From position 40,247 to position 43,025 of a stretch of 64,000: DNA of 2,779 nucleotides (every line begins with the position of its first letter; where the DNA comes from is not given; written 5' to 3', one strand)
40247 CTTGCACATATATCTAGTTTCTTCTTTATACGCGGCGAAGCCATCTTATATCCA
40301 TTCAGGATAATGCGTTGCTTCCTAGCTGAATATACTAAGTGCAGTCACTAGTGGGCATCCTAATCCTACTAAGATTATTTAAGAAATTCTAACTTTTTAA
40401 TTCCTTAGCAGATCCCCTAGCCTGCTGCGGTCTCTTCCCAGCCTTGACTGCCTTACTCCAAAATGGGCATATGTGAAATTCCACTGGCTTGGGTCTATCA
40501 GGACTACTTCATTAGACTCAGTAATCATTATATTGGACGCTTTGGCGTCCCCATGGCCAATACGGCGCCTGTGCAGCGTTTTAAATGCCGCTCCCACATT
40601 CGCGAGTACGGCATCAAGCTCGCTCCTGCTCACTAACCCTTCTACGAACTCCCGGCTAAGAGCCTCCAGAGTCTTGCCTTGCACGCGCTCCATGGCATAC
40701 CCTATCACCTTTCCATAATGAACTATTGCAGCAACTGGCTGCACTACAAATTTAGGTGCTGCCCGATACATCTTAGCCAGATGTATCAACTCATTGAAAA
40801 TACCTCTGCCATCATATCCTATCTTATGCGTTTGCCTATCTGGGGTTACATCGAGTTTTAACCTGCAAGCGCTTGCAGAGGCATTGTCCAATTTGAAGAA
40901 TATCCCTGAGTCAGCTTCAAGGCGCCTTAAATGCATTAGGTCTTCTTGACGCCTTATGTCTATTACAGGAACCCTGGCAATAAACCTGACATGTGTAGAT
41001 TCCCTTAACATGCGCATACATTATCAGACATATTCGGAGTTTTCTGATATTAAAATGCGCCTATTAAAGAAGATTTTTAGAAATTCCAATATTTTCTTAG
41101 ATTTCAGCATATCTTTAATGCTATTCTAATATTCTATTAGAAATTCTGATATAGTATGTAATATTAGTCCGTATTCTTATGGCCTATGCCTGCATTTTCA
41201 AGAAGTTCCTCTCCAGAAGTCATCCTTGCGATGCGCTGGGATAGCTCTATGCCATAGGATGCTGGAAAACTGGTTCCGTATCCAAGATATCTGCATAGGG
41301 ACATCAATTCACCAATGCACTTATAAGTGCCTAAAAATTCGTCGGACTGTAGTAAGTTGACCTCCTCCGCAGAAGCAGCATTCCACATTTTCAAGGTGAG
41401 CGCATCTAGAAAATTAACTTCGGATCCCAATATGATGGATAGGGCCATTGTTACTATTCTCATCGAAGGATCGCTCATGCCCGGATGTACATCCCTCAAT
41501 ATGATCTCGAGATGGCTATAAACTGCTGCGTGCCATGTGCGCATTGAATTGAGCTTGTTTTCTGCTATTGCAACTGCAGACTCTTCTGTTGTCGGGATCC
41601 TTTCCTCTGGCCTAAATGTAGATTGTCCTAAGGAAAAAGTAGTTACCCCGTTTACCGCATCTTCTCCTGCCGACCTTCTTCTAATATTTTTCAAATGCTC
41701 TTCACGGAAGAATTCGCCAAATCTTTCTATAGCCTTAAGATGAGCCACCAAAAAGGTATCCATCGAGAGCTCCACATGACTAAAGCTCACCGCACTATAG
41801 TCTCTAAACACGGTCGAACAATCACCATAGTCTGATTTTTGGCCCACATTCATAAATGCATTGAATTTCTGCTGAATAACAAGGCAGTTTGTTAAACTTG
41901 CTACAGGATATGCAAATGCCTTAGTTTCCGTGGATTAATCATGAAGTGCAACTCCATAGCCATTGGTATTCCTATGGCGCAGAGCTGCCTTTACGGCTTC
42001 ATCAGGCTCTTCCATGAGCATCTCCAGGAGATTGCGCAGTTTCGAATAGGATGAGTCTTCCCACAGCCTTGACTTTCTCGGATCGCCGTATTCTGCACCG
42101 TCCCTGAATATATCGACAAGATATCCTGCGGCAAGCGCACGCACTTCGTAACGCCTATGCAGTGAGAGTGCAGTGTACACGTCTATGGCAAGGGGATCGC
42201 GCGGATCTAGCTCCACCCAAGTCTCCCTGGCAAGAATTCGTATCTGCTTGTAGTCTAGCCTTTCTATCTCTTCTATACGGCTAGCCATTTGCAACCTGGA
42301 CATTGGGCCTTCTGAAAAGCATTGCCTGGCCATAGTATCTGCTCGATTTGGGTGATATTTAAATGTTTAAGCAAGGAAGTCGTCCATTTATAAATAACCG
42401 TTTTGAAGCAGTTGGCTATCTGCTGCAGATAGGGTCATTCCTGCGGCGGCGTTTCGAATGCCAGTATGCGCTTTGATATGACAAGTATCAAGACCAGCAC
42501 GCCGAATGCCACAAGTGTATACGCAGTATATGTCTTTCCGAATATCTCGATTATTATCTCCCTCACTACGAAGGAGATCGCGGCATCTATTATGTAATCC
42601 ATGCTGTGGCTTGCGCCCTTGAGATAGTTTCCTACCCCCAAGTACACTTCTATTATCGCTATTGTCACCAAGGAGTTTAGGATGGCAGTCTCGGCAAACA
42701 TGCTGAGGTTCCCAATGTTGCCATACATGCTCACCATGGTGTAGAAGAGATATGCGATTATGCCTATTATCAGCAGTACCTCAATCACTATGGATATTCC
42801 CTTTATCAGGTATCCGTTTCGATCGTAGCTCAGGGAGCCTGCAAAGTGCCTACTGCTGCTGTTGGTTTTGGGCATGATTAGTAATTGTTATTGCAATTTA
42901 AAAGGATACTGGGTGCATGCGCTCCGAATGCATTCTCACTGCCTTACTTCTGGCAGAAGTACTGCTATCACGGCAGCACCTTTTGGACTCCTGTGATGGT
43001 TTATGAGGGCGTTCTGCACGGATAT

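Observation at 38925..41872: Six copies of an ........-centred palindrome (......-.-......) at ~700-730 bp intervals, bracketing genes like cassette boundaries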

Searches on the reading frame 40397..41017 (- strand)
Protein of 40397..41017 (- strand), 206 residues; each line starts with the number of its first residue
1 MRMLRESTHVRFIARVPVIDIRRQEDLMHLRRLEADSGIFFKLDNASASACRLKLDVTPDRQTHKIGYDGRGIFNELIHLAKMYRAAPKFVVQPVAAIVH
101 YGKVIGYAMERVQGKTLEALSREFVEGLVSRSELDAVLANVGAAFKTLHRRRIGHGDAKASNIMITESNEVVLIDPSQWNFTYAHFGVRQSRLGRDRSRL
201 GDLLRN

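Call 7: search_protein_families(library=pfam, proteins=[window:40397-41017:-], max_evalue=0.1)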
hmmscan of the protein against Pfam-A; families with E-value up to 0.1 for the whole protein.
window:40397-41017:- (206 aa): 7 families
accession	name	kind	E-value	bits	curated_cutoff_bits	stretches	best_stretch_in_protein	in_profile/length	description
PF00069.31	Pkinase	-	1.7e-08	34.6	31.7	1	73-175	45-141/263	Protein kinase domain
PF06293.20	Kdo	-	0.00032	20.6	21.3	1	117-175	105-165/207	Lipopolysaccharide kinase (Kdo/WaaP) family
PF01636.29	APH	-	0.0018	18.5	23.2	1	138-175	155-193/239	Phosphotransferase enzyme family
PF01163.29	RIO1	-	0.0047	17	22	1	109-179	85-151/187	RIO domain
PF03109.22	ABC1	-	0.028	14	22.9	1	108-175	146-210/244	ABC1 atypical kinase-like domain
PF07714.23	PK_Tyr_Ser-Thr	-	0.031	14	23.1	1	107-175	78-145/258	Protein tyrosine and serine/threonine kinase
PF17667.7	Pkinase_fungal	-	0.037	13.2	24.1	1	130-170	284-325/387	Fungal protein kinase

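Call 10: find_encoding_contigs(protein=window:40397-41017:-, flank=10000, max_places=10)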
Protein window:40397-41017:- (206 aa): 8 contigs read that carry it; 3 places shown.
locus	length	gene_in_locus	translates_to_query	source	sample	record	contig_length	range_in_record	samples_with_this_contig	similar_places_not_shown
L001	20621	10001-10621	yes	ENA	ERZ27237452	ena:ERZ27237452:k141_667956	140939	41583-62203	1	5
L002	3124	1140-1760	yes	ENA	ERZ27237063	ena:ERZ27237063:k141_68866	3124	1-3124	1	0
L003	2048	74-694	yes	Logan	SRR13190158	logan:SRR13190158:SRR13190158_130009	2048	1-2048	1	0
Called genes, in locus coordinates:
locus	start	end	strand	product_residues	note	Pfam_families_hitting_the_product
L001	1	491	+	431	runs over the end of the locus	PF01336:tRNA_anti-codon, PF00152:tRNA-synt_2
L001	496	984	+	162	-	PF04008:Adenosine_kin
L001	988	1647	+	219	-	PF00730:HhH-GPD, PF00633:HHH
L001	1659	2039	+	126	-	-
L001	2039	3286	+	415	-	PF27218:MJ0043_C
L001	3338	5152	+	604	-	PF05362:Lon_C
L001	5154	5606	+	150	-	PF11969:DcpS_C, PF01230:HIT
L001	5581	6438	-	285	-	PF01040:UbiA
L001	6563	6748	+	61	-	-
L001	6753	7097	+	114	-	-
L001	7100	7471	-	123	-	-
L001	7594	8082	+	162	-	-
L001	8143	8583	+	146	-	PF06146:PsiE (weak)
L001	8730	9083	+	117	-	-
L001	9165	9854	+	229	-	-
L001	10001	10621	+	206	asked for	PF00069:Pkinase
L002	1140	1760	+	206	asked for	PF00069:Pkinase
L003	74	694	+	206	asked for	PF00069:Pkinase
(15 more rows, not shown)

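Call 15: find_homologous_proteins(query=window:40397-41017:-)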
Query window:40397-41017:- (206 aa): 1 proteins with E <= 0.001 among 485 candidates.
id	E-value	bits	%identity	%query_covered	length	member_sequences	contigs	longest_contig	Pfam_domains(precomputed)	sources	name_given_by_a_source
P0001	4.9e-129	446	100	99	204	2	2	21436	PF00069.32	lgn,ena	-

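Call 60: search_protein_families(library=phrogs, proteins=[window:40397-41017:-], max_evalue=0.01)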
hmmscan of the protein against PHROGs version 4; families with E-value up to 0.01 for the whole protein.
window:40397-41017:- (206 aa): 2 families
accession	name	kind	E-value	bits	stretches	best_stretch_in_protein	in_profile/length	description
phrog_2361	-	other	1e-05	25.7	1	73-175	58-153/415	serine-threonine kinase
phrog_4098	-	unknown function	0.0003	20.4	1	152-177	374-399/559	-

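Call 61: search_protein_families(library=padloc, proteins=[window:40397-41017:-], max_evalue=0.01)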
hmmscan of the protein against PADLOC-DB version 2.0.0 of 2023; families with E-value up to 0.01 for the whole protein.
window:40397-41017:- (206 aa): 27 families (the best 25 are shown)
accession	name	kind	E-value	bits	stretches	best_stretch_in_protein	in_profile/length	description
PDLC04042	PD-T4-6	-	4.3e-09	34.4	1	104-175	83-152/292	-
PDLC04053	PD-T4-6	-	5.6e-08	30.6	1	107-175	86-154/311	-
PDLC04047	PD-T4-6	-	6.3e-08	30.1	1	107-175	88-154/327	-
PDLC04060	PD-T4-6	-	9.9e-08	29.3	1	108-175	86-151/486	-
PDLC04041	PD-T4-6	-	1.7e-07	28.8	1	106-175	105-174/443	-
PDLC04052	PD-T4-6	-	1.9e-07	28.7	1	101-175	84-156/496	-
PDLC04064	PD-T4-6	-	2.6e-07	28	1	101-175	91-162/369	-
PDLC03921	MkoA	-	7.1e-07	25.3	1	92-176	553-632/1607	-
PDLC04040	PD-T4-6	-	2.1e-06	24.7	1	108-175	81-145/547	-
PDLC04039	PD-T4-6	-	4.7e-06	23.9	1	94-175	75-157/458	-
PDLC04138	mad6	-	5.2e-06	23.6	1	109-175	131-196/659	mads_6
PDLC01088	C3a189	-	8.2e-06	22.6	1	97-168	64-132/840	kinase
PDLC04043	PD-T4-6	-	1.2e-05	22.6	1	108-175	93-158/452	-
PDLC04044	PD-T4-6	-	1.6e-05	22.2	1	108-175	116-182/372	-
PDLC04061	PD-T4-6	-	1.7e-05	22.5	1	108-175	98-163/510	-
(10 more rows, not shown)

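Call 62: search_protein_families(library=ncbifam, proteins=[window:40397-41017:-], max_evalue=0.01)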
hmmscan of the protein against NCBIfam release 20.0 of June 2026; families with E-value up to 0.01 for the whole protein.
window:40397-41017:- (206 aa): 13 families
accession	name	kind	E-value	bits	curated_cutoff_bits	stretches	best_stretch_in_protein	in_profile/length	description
TIGR03724.2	arch_bud32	equivalog_domain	3.9e-08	33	125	1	91-177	55-129/193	KEOPS complex kinase/ATPase Bud32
NF033483.0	PknB_PASTA_kin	equivalog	2.4e-07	30.2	450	1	108-175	85-150/563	Stk1 family PASTA domain-containing Ser/Thr kinase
NF002475.0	PRK01723.1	equivalog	5.4e-07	28.9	142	1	74-179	89-190/241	3-deoxy-D-manno-octulosonic acid kinase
NF011463.0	PRK14879.1-4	equivalog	1.7e-06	27.7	188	1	108-175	96-156/237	Kae1-associated kinase Bud32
NF052427.1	StpK7MSMEG_1200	equivalog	2.2e-05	23.1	900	1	99-175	73-151/601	serine/threonine protein kinase StpK7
NF038151.1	lanthi_synth_III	equivalog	3.3e-05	22.5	575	1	134-175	338-379/833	class III lanthionine synthetase LanKC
NF007174.0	PRK09605.1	equivalog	5.1e-05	21.9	447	1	109-177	415-471/535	bifunctional N(6)-L-threonylcarbamoyladenine synthase/serine/threonine protein kinase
NF009651.0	PRK13184.1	equivalog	0.0011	17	839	1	92-175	64-156/932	serine/threonine-protein kinase PknD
NF011460.0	PRK14879.1-1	equivalog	0.0012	18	199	1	108-175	89-153/232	Kae1-associated kinase Bud32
NF011464.0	PRK14879.1-7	equivalog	0.0034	17.2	246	1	103-178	79-148/221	Kae1-associated kinase Bud32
NF038150.1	lanthi_synth_IV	equivalog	0.0041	15.5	650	1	107-176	270-342/851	class IV lanthionine synthetase LanL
NF011461.0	PRK14879.1-2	equivalog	0.0057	16.5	372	0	98-175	72-142/225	Kae1-associated kinase Bud32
NF047741.1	antiphage_MADS6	equivalog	0.0057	15.2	460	1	109-190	277-352/612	methylation-associated defense system protein kinase MAD6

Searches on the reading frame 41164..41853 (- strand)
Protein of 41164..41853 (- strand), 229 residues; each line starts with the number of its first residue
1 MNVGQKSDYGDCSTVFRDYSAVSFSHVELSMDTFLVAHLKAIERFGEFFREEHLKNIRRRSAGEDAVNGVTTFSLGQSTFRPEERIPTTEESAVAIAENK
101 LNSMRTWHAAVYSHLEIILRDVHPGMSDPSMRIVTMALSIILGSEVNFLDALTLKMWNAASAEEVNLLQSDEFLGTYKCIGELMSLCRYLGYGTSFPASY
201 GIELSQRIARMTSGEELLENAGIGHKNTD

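Call 7: search_protein_families(library=pfam, proteins=[window:41164-41853:-], max_evalue=0.1)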
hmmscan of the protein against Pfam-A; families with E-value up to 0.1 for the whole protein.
window:41164-41853:- (229 aa): 1 family
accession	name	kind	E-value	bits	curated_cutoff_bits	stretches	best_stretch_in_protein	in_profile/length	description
PF20516.4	PDDEXK_12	-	0.037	14.1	27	1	101-189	160-240/246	PD-(D/E)XK nuclease superfamily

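Call 20: find_encoding_contigs(protein=window:41164-41853:-, flank=6000, max_places=10)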
Protein window:41164-41853:- (229 aa): 11 contigs read that carry it; 6 places shown.
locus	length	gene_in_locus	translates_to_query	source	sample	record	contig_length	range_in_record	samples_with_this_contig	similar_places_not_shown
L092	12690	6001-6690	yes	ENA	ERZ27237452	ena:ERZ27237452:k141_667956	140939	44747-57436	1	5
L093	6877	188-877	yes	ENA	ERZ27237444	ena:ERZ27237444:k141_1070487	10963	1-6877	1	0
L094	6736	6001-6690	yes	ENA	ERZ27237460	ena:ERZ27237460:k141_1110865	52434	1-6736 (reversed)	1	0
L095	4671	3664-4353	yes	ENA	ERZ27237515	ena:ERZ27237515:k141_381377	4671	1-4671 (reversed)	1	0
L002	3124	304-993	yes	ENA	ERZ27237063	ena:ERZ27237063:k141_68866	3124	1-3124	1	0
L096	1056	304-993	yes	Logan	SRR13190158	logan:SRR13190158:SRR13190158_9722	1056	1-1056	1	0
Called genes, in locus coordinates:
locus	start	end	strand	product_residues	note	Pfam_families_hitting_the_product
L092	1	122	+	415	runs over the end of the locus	PF27218:MJ0043_C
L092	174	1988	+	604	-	PF05362:Lon_C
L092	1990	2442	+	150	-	PF11969:DcpS_C, PF01230:HIT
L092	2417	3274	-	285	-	PF01040:UbiA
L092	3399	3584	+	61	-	-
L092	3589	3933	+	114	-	-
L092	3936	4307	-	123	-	-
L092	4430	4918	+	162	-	-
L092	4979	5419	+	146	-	PF06146:PsiE (weak)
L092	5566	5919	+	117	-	-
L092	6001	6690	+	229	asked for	-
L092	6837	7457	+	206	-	PF00069:Pkinase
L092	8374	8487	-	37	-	-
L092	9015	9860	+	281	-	-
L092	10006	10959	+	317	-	-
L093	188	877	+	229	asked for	-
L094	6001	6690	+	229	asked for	-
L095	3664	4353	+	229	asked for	-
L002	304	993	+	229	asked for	-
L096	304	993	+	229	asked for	-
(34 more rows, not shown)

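Call 29: find_homologous_proteins(query=window:41164-41853:-)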
Query window:41164-41853:- (229 aa): 2 proteins with E <= 0.001 among 169 candidates.
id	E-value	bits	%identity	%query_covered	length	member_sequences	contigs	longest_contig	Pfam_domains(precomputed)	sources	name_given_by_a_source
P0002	2.5e-147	506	100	100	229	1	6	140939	-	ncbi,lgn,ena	-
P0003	4.5e-116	404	85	97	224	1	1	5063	-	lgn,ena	-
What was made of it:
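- The genes are orphans, which is typical of mobile DNA (calls 15, 29).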

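Call 36: find_encoding_contigs(protein=P0003, flank=10000, max_places=10)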
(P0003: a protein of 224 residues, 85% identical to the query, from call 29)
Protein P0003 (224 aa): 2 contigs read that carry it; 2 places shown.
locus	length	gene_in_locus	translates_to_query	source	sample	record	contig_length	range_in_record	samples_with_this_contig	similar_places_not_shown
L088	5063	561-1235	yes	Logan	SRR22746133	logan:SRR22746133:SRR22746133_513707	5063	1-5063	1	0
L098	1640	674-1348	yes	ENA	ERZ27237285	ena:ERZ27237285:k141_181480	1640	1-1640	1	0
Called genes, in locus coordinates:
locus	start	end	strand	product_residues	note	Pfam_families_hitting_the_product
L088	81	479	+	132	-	-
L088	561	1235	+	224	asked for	-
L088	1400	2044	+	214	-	-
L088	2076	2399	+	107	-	-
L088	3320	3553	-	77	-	-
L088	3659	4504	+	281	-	-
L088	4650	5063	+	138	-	?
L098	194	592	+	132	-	-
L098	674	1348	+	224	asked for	-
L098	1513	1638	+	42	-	?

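Call 60: search_protein_families(library=phrogs, proteins=[window:41164-41853:-], max_evalue=0.01)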
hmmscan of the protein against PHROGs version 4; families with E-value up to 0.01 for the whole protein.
window:41164-41853:- (229 aa): 0 families

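Call 61: search_protein_families(library=padloc, proteins=[window:41164-41853:-], max_evalue=0.01)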
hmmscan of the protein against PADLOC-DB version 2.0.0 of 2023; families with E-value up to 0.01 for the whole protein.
window:41164-41853:- (229 aa): 0 families

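Call 62: search_protein_families(library=ncbifam, proteins=[window:41164-41853:-], max_evalue=0.01)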
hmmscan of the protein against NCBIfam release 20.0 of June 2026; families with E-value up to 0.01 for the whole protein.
window:41164-41853:- (229 aa): 0 families

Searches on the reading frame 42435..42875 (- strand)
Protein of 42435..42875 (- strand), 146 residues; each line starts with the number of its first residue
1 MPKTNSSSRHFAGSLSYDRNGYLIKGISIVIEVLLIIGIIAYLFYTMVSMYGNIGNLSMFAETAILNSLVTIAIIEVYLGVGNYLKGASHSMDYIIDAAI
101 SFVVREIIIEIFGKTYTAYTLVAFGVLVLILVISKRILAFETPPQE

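Call 7: search_protein_families(library=pfam, proteins=[window:42435-42875:-], max_evalue=0.1)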
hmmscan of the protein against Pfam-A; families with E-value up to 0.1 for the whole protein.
window:42435-42875:- (146 aa): 1 family
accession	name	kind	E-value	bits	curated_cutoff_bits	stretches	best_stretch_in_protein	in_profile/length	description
PF06146.17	PsiE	-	1.1e-05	26.1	23.9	1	28-135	3-114/122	Phosphate-starvation-inducible E family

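Call 71: find_encoding_contigs(protein=window:42435-42875:-, flank=7000, max_places=10)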
Protein window:42435-42875:- (146 aa): 16 contigs read that carry it; 9 places shown.
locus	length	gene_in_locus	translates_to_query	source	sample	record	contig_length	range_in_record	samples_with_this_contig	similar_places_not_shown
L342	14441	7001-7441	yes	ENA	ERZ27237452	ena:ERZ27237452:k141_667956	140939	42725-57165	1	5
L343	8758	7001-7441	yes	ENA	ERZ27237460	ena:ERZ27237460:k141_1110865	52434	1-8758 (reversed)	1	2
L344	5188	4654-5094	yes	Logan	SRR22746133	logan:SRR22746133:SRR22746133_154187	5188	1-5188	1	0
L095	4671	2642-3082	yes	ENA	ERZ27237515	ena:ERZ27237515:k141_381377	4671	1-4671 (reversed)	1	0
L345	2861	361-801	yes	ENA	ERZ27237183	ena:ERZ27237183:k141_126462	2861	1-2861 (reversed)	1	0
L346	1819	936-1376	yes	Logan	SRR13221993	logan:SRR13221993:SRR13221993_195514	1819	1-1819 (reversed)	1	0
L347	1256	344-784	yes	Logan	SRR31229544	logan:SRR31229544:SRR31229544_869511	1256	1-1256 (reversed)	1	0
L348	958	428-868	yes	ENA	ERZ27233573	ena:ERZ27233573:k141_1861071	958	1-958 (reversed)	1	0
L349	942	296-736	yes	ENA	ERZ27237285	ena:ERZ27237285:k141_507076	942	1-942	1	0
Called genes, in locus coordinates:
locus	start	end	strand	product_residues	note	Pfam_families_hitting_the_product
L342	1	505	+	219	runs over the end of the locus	PF00730:HhH-GPD, PF00633:HHH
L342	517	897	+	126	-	-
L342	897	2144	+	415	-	PF27218:MJ0043_C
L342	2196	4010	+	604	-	PF05362:Lon_C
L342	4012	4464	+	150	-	PF11969:DcpS_C, PF01230:HIT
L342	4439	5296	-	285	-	PF01040:UbiA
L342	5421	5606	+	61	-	-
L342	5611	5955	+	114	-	-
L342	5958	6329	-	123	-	-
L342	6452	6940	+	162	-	-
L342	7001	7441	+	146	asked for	PF06146:PsiE (weak)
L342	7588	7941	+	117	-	-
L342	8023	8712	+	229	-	-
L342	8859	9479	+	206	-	PF00069:Pkinase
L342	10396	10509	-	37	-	-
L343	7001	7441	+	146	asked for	PF06146:PsiE (weak)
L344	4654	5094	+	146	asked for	PF06146:PsiE (weak)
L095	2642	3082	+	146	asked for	PF06146:PsiE (weak)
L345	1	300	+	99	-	?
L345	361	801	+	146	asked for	PF06146:PsiE (weak)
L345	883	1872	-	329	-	-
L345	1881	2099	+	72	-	PF09853:DUF2080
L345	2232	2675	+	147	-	-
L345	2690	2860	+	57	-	?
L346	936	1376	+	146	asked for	PF06146:PsiE (weak)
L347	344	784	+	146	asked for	PF06146:PsiE (weak)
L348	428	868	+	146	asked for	PF06146:PsiE (weak)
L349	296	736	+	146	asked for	PF06146:PsiE (weak)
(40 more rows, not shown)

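Call 76: search_protein_families(library=pfam, proteins=[L345:883-1899:-, L345:1851-2099:+, L345:2223-2675:+], max_evalue=0.01)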
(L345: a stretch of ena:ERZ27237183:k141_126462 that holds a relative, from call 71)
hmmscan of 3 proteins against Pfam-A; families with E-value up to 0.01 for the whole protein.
L345:883-1899:- (338 aa): 0 families

L345:1851-2099:+ (82 aa): 1 family
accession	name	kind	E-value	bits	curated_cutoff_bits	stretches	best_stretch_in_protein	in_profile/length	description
PF09853.14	DUF2080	-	3.3e-16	59.2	21.5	1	34-82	1-49/50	Putative transposon-encoded protein (DUF2080)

L345:2223-2675:+ (150 aa): 0 families

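Call 77: search_protein_families(library=ncbifam, proteins=[L345:883-1899:-, L345:1851-2099:+, L345:2223-2675:+], max_evalue=0.01)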
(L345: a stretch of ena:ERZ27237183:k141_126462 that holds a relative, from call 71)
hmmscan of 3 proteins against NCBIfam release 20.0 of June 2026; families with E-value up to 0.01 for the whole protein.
L345:883-1899:- (338 aa): 1 family
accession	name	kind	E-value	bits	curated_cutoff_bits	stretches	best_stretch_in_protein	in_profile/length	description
NF033579.1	transpos_IS5_2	equivalog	9.6e-06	25.3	140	1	74-332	28-287/289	IS5 family transposase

L345:1851-2099:+ (82 aa): 1 family
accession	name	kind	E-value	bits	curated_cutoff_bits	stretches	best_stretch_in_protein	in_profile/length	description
NF033496.0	DUF2080_fam_acc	subfamily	2.5e-12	46.2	22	1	49-80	3-33/34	DUF2080 family transposase-associated protein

L345:2223-2675:+ (150 aa): 0 families
